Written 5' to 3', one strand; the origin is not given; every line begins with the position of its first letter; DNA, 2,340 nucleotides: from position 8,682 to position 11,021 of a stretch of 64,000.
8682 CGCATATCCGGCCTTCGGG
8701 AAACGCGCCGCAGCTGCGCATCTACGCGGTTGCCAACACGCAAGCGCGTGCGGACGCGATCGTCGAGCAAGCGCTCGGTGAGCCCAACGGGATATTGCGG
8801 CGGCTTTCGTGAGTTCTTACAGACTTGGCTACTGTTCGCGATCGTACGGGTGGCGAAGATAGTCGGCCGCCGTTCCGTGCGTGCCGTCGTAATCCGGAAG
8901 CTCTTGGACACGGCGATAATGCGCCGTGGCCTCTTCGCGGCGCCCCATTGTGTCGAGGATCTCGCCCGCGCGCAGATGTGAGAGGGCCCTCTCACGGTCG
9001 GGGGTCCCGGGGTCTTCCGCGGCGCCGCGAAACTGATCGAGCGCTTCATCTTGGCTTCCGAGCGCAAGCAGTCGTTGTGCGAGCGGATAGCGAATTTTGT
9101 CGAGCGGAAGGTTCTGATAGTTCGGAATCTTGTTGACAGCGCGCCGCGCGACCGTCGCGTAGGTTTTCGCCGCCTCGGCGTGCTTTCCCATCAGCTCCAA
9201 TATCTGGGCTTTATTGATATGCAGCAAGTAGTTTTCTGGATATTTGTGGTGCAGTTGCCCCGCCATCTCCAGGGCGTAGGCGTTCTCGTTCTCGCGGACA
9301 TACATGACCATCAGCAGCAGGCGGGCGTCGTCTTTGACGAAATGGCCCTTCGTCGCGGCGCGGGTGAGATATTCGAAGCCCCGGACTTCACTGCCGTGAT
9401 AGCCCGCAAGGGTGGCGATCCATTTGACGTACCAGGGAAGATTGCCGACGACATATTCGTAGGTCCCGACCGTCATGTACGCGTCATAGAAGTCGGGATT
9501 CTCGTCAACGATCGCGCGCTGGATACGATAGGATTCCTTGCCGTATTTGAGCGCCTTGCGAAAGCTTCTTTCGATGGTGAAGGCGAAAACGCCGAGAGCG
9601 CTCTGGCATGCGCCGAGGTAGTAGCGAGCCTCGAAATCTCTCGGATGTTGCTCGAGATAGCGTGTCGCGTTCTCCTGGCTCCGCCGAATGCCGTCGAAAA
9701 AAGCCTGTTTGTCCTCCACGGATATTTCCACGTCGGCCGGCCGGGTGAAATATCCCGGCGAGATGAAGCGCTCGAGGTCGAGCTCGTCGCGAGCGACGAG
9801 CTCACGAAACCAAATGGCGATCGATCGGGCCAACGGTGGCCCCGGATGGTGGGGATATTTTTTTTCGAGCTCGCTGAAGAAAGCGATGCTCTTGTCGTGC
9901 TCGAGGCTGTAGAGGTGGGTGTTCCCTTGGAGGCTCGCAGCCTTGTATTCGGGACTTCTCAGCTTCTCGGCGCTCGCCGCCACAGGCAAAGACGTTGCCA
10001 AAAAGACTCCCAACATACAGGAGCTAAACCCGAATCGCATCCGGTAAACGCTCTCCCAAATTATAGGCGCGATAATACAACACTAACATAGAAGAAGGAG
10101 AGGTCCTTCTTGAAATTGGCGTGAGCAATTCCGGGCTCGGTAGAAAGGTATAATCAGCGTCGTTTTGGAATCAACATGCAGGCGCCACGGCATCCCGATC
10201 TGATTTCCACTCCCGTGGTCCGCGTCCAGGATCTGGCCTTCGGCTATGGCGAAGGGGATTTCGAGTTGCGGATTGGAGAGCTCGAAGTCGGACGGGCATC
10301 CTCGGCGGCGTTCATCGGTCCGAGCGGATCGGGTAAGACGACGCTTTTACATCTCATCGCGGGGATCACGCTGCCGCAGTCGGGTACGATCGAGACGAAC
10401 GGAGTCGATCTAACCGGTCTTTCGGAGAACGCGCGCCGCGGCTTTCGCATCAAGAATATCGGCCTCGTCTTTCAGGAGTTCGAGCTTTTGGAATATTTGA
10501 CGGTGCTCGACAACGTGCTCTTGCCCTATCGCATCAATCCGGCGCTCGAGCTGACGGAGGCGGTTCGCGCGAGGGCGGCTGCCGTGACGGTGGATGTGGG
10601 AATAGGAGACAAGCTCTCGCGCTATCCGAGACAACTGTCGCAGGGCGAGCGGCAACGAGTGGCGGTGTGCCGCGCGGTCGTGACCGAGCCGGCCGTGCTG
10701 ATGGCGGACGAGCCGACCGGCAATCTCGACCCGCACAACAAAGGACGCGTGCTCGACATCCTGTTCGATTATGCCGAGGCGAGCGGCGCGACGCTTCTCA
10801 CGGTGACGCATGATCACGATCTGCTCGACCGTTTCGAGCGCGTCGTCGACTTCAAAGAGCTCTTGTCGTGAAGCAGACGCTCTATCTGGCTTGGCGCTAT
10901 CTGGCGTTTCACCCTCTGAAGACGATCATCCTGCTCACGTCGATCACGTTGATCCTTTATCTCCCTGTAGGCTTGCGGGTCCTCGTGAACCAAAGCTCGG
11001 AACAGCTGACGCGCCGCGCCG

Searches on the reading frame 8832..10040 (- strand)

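Call 10: search_protein_families(library=pfam, proteins=[window:8832-10040:-], max_evalue=0.01)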
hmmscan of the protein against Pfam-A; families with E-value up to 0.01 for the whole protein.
window:8832-10040:- (403 aa): 12 families
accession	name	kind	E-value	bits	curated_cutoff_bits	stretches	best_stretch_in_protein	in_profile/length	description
PF14559.12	TPR_19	-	3.6e-07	30.8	25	1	252-311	6-64/68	Tetratricopeptide repeat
PF13432.12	TPR_16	-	8.6e-07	29.7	32.7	0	249-299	9-59/65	Tetratricopeptide repeat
PF13428.12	TPR_14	-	1.6e-06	28.6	23.5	0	318-351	5-39/44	Tetratricopeptide repeat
PF13431.12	TPR_17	-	2.3e-06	27.9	24.4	0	126-150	3-27/34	Tetratricopeptide repeat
PF13174.12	TPR_6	-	8.1e-06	26.6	26.3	0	278-299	7-28/33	Tetratricopeptide repeat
PF13424.12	TPR_12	-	8.3e-06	26.3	30.1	1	274-340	6-71/77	Tetratricopeptide repeat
PF13181.12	TPR_8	-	4.9e-05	23.6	25.7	0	355-381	4-30/34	Tetratricopeptide repeat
PF14561.12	TPR_20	-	0.00064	20.4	25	0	315-377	23-83/90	Tetratricopeptide repeat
PF10300.15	Iml2-TPR_39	-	0.0018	17.5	22.2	1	189-297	172-290/467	Iml2/Tetratricopeptide repeat protein 39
PF07719.23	TPR_2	-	0.0027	18.1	27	0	273-297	3-27/34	Tetratricopeptide repeat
PF13176.12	TPR_7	-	0.0048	17.3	27.9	0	274-298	2-26/36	Tetratricopeptide repeat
PF00515.34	TPR_1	-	0.0064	16.7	27.8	0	273-294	3-24/34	Tetratricopeptide repeat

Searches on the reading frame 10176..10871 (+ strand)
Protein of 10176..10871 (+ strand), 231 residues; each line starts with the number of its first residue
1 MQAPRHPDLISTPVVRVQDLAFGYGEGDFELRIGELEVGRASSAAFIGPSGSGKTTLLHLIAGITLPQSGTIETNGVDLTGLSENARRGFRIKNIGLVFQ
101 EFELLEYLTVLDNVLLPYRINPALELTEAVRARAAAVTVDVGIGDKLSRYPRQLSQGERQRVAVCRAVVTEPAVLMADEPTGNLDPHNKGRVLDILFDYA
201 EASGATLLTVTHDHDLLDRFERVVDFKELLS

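Call 10: search_protein_families(library=pfam, proteins=[window:10176-10868:+], max_evalue=0.01)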
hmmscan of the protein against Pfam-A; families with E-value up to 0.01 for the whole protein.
window:10176-10868:+ (231 aa): 4 families
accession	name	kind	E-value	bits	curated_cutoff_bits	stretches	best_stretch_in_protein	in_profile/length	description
PF00005.33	ABC_tran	-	3.7e-29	102.5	25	1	36-181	6-136/137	ABC transporter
PF13304.12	AAA_21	-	6.7e-07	30.1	27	0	133-216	220-302/304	AAA domain, putative AbiEii toxin, Type IV TA system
PF13555.12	AAA_29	-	0.0013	18.9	27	1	37-75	18-55/61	P-loop containing region of AAA domain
PF00004.35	AAA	-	0.0045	17.9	21.2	0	46-81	3-40/131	ATPase family associated with various cellular activities (AAA)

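Call 11: search_protein_families(library=ncbifam, proteins=[window:10176-10868:+], max_evalue=0.01)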
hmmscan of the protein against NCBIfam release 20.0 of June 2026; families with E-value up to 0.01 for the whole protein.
window:10176-10868:+ (231 aa): 188 families (the best 25 are shown)
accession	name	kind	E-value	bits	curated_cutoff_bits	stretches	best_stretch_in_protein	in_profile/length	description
TIGR02211.1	LolD_lipo_ex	equivalog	3.7e-51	173.7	307.75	1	16-228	3-216/221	lipoprotein-releasing ABC transporter ATP-binding protein LolD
TIGR02673.1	FtsE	equivalog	6.8e-51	173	264.85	1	15-222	2-205/214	cell division ATP-binding protein FtsE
TIGR02982.1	heterocyst_DevA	subfamily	2.1e-48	164.8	295.8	1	14-226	1-214/220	ABC exporter ATP-binding subunit, DevA family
NF007879.0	PRK10584.1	equivalog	1.8e-47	162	336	1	14-225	6-218/228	putative ABC transporter ATP-binding protein YbbA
TIGR03608.1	L_ocin_972_ABC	subfamily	9.4e-44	149.3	254.85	1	35-225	18-205/206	putative bacteriocin export ABC transporter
NF008639.0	PRK11629.1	equivalog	6.1e-42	143.6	360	1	14-227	6-220/234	lipoprotein-releasing ABC transporter ATP-binding protein LolD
TIGR02315.1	ABC_phnC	equivalog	9.5e-39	133.3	266.1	1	15-225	2-218/243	phosphonate ABC transporter ATP-binding protein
NF038007.1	ABC_ATP_DarD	equivalog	1.3e-37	129.4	375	1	36-227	26-214/218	darobactin export ABC transporter ATP-binding protein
TIGR01277.1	thiQ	equivalog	4e-37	127.9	245.05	1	35-215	18-190/213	thiamine ABC transporter ATP-binding protein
NF008039.0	PRK10771.1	equivalog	1.2e-36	126.3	298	1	16-215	3-191/234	thiamine ABC transporter ATP-binding protein ThiQ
TIGR02857.1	CydD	equivalog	1.6e-35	123.1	435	1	14-225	321-528/529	thiol reductant ABC exporter subunit CydD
NF040933.2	ABC_arch_GlcV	equivalog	3e-35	121.7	450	1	35-214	26-202/357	glucose ABC transporter ATP-binding protein GlcV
NF040840.2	tungstate_WtpC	equivalog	1.3e-34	120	440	1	15-215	2-192/347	tungstate ABC transporter ATP-binding protein WtpC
TIGR02314.1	ABC_MetN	equivalog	3e-34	118.6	499.7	1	38-220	28-207/343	methionine ABC transporter ATP-binding protein MetN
TIGR00968.1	3a0106s01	subfamily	3.5e-34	118.3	342.75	1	34-215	19-192/237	sulfate ABC transporter ATP-binding protein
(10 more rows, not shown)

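Call 12: find_encoding_contigs(protein=window:10176-10871:+, flank=10000, max_places=6)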
Protein window:10176-10871:+ (231 aa): 9 contigs read that carry it; 6 places shown.
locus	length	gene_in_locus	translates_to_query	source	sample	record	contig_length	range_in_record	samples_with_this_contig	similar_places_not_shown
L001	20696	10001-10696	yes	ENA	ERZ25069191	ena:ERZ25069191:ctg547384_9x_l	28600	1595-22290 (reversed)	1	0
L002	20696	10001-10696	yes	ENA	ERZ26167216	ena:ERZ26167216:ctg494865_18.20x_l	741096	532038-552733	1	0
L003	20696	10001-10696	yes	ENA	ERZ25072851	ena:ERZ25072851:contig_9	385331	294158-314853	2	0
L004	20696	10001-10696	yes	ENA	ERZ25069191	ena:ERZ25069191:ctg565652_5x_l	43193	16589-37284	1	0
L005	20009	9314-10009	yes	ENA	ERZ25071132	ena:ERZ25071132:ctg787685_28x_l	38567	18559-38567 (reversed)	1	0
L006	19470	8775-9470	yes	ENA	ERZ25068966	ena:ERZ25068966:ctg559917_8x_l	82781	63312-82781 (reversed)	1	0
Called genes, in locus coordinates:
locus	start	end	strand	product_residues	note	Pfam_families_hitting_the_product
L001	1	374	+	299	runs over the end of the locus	PF12762:DDE_Tnp_IS1595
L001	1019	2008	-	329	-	-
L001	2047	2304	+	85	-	-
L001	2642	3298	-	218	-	-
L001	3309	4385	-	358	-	PF12704:MacB_PCD, PF02687:FtsX (weak)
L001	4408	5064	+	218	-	-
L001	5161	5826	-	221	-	PF04542:Sigma70_r2 (weak), PF08281:Sigma70_r4_2, PF04545:Sigma70_r4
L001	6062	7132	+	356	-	PF20511:PMI_typeI_cat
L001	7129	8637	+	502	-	PF02878:PGM_PMM_I, PF02879:PGM_PMM_II, PF02880:PGM_PMM_III, PF00408:PGM_PMM_IV (weak)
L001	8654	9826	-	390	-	PF13428:TPR_14 (faint), PF14559:TPR_19 (faint), PF13431:TPR_17 (faint)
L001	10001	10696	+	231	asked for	PF00005:ABC_tran, PF13304:AAA_21 (faint)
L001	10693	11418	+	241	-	PF12704:MacB_PCD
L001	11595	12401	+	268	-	-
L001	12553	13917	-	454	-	PF05598:DUF772, PF01609:DDE_Tnp_1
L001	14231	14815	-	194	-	PF13174:TPR_6 (faint), PF13432:TPR_16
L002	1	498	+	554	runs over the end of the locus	PF01609:DDE_Tnp_1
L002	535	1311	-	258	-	PF02687:FtsX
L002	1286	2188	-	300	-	PF12704:MacB_PCD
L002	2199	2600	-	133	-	-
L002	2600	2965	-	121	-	-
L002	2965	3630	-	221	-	PF04542:Sigma70_r2 (weak), PF08281:Sigma70_r4_2, PF04545:Sigma70_r4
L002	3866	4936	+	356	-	PF20511:PMI_typeI_cat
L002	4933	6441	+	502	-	PF02878:PGM_PMM_I, PF02879:PGM_PMM_II, PF02880:PGM_PMM_III, PF00408:PGM_PMM_IV (weak)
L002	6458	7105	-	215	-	-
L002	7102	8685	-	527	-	PF03050:DDE_Tnp_IS66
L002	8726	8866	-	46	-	-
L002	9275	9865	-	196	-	-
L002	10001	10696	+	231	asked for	PF00005:ABC_tran, PF13304:AAA_21 (faint)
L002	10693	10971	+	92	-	-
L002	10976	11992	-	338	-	PF03050:DDE_Tnp_IS66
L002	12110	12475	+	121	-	PF01297:ZnuA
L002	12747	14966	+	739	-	PF08298:AAA_PrkA, PF06798:PrkA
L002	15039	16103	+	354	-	PF04285:DUF444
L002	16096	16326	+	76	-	-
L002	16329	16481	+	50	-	-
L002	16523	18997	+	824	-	PF08298:AAA_PrkA, PF06798:PrkA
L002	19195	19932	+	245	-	-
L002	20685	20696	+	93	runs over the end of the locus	-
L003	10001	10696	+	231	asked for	PF00005:ABC_tran, PF13304:AAA_21 (faint)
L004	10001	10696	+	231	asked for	PF00005:ABC_tran, PF13304:AAA_21 (faint)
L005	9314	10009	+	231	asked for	PF00005:ABC_tran, PF13304:AAA_21 (faint)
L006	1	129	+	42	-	?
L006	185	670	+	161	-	PF01527:HTH_Tnp_1 (weak)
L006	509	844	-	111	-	-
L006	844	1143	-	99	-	-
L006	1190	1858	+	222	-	PF00665:rve (weak), PF13683:rve_3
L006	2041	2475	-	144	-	PF00355:Rieske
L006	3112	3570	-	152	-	-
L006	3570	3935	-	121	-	-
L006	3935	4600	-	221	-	PF04542:Sigma70_r2 (weak), PF08281:Sigma70_r4_2, PF04545:Sigma70_r4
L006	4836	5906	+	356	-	PF20511:PMI_typeI_cat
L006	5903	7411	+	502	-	PF02878:PGM_PMM_I, PF02879:PGM_PMM_II, PF02880:PGM_PMM_III, PF00408:PGM_PMM_IV (weak)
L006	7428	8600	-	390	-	PF13432:TPR_16 (faint), PF13428:TPR_14 (faint), PF14559:TPR_19 (faint), PF13431:TPR_17 (faint)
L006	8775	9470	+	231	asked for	PF00005:ABC_tran, PF13304:AAA_21 (faint)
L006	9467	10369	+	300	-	PF12704:MacB_PCD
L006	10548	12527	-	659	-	PF13646:HEAT_2 (faint), PF13174:TPR_6 (faint), PF13432:TPR_16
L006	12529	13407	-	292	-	-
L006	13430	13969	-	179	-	PF04542:Sigma70_r2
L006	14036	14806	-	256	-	PF02146:SIR2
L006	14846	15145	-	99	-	-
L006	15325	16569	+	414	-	PF00282:Pyridoxal_deC, PF00155:Aminotran_1_2, PF01212:Beta_elim_lyase (faint)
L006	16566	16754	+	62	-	-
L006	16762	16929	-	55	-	-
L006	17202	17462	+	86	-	-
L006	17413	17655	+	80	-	-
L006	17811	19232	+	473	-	PF05598:DUF772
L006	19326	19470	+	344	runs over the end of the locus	PF13485:Peptidase_MA_2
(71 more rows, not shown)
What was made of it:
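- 10176..10871 (+): ABC transporter ATPase, the partner of the truncated permease. It is intact and was used as the anchor to find sister strains. Calls 10, 11, 12.
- Repeats of this kind can mislead assemblers, and the population is highly polymorphic (call 12).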

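Call 49: find_related_loci(query=window:10176-10868:+, collection=genome_contigs, flank=10000)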
Query window:10176-10868:+ (231 aa) in genome_contigs; peptide patterns used: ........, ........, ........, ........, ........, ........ (x = any residue, [..] = any of these).
600 stretches matched a pattern (row limit reached: there are more); 580 encode a relative of the query (tblastn E <= 1e-3); the best 80 are kept; 80 distinct loci.
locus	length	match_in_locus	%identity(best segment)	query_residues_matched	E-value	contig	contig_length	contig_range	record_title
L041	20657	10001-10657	66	11-229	3e-96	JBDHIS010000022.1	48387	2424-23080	MAG: Gemmatimonadota bacterium isolate BHB10-2_Bin_329 BHB10-2_Bin_329_scaffold_3356, whole genome shotgun sequence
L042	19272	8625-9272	67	14-229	2e-94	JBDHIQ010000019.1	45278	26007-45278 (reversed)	MAG: Gemmatimonadota bacterium isolate BHB10-2_Bin_317 BHB10-2_Bin_317_scaffold_12219, whole genome shotgun sequence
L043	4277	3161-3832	64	5-229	7e-94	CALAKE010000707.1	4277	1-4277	MAG: uncultured bacterium isolate N4_Bin_Bin_7_1 genome assembly, contig: c_000000714216, whole genome shotgun sequence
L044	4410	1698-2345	68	14-229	3e-93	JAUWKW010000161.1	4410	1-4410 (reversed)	MAG: Chromatiales bacterium isolate CSMAG_2356 CSMAG_2356_k141_1848087_length_4410_cov_6.0000, whole genome shotgun sequ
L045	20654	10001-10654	66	12-229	5e-93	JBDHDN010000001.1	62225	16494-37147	MAG: Gemmatimonadota bacterium isolate M8-32_Bin_256 M8-32_Bin_256_scaffold_893, whole genome shotgun sequence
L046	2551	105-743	66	14-226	2e-95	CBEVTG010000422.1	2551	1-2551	MAG TPA_asm: uncultured bacterium isolate SRR19160658_concoct_45 genome assembly, contig: ERZ26800495.15852, whole genom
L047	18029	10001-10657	66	11-229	3e-94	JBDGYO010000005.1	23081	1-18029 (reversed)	MAG: Gemmatimonadota bacterium isolate M3-38_Bin_121 M3-38_Bin_121_scaffold_9953, whole genome shotgun sequence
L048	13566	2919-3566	68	14-229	2e-91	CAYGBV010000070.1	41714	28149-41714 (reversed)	MAG TPA_asm: uncultured Gemmatimonadaceae bacterium isolate ERP108616_co1_411 genome assembly, contig: k119_132704, whol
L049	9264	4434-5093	64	12-231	3e-89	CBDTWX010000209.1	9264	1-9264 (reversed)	MAG TPA_asm: uncultured Thermoanaerobaculia bacterium isolate ERR2431952_concoct_53 genome assembly, contig: ERZ23880211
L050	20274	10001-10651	63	13-229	7e-89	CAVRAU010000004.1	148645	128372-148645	MAG: uncultured Acidobacteriota bacterium isolate MFD03551.bin.2.58 genome assembly, contig: contig_17892, whole genome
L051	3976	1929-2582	63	14-231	1e-88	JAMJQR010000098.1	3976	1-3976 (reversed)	MAG: Candidatus Benthicola marisminoris isolate Bin_S162_007 Contig_S162_848543, whole genome shotgun sequence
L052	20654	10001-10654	65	14-231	1e-91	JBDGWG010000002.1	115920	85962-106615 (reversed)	MAG: Gemmatimonadota bacterium isolate M3-2_Bin_396 M3-2_Bin_396_scaffold_176, whole genome shotgun sequence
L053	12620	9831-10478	63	14-229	2e-85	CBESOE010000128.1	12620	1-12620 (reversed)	MAG TPA_asm: uncultured bacterium isolate SRR7614707_binner13_Refined_28 genome assembly, contig: ERZ25083858.590, whole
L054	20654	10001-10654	61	14-231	2e-84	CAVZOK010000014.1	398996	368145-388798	MAG: Candidatus Sulfomarinibacteraceae bacterium isolate MFD03804.bin.2.114 genome assembly, contig: contig_30243, whole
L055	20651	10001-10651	58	10-226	4e-80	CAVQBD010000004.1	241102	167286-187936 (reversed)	MAG: uncultured Holophagae bacterium isolate MFD09964.bin.1.27 genome assembly, contig: contig_1903, whole genome shotgu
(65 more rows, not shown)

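Call 50: search_protein_families(library=pfam, proteins=[L006:9467-10366:+], max_evalue=0.01)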
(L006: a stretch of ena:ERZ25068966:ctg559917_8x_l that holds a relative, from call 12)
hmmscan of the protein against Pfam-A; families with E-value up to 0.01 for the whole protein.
L006:9467-10366:+ (300 aa): 1 family
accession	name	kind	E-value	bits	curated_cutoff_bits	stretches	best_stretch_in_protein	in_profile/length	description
PF12704.14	MacB_PCD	-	3.3e-09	37.8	27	1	64-203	48-180/207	MacB-like periplasmic core domain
